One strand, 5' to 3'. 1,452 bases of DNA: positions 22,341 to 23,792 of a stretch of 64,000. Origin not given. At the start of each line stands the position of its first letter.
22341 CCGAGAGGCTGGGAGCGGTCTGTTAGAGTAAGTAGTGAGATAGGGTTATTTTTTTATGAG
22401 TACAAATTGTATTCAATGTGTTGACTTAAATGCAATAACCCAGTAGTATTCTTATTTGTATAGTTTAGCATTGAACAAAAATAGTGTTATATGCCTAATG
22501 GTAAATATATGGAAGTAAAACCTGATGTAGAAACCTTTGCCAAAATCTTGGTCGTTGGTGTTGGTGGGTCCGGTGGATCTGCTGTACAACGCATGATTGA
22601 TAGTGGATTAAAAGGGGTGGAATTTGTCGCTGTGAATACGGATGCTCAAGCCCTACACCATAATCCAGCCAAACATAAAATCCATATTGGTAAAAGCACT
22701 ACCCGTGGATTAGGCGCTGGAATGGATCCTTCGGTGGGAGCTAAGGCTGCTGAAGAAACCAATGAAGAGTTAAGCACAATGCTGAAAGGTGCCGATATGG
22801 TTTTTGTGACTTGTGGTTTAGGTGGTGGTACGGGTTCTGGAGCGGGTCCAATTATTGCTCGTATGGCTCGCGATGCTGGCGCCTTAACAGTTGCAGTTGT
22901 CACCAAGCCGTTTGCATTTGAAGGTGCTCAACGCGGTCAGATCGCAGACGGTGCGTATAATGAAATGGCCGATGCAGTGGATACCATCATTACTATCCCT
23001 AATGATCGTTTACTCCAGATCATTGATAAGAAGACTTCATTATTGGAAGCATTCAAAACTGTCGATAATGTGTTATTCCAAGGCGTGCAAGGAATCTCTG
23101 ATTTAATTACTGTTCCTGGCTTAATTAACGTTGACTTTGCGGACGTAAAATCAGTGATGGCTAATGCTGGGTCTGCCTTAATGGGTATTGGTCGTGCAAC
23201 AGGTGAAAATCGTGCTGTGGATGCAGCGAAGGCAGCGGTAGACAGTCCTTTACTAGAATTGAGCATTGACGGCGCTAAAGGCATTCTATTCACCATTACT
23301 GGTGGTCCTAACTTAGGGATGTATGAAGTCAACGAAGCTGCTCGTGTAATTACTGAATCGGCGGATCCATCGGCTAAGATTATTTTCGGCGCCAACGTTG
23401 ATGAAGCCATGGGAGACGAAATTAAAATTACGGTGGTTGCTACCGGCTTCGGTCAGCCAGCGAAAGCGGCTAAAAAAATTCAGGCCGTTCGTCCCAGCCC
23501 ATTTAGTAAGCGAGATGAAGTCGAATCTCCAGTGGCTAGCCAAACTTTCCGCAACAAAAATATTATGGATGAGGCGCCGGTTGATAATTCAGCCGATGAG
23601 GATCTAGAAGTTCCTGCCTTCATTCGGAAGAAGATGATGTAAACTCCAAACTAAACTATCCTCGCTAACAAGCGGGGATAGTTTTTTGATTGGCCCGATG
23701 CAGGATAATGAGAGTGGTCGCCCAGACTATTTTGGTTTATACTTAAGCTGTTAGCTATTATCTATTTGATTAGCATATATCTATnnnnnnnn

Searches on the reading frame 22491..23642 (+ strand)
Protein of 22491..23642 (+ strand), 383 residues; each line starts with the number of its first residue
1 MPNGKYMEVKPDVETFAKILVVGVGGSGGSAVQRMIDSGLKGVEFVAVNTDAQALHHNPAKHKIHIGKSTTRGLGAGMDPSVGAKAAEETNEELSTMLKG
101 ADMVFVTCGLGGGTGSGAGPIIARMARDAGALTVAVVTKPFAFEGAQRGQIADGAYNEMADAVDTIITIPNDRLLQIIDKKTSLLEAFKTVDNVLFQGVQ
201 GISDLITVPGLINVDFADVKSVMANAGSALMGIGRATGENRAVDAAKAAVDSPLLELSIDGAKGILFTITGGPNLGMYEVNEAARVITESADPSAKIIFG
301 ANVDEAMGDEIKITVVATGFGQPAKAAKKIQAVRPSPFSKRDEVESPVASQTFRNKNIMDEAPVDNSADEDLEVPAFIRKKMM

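Call 10: search_protein_families(library=pfam, proteins=[window:22491-23642:+], max_evalue=0.01)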
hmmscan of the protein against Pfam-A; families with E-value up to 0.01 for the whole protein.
window:22491-23642:+ (383 aa): 3 families
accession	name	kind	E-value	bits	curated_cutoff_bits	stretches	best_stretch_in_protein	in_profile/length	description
PF00091.31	Tubulin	-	6.7e-47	160.7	33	1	18-179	1-190/190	Tubulin/FtsZ family, GTPase domain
PF12327.13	FtsZ_C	-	2.2e-34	118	27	1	227-320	1-94/95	FtsZ family, C-terminal domain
PF13809.12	Tubulin_2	-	0.00023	21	27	0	20-64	1-54/356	Tubulin like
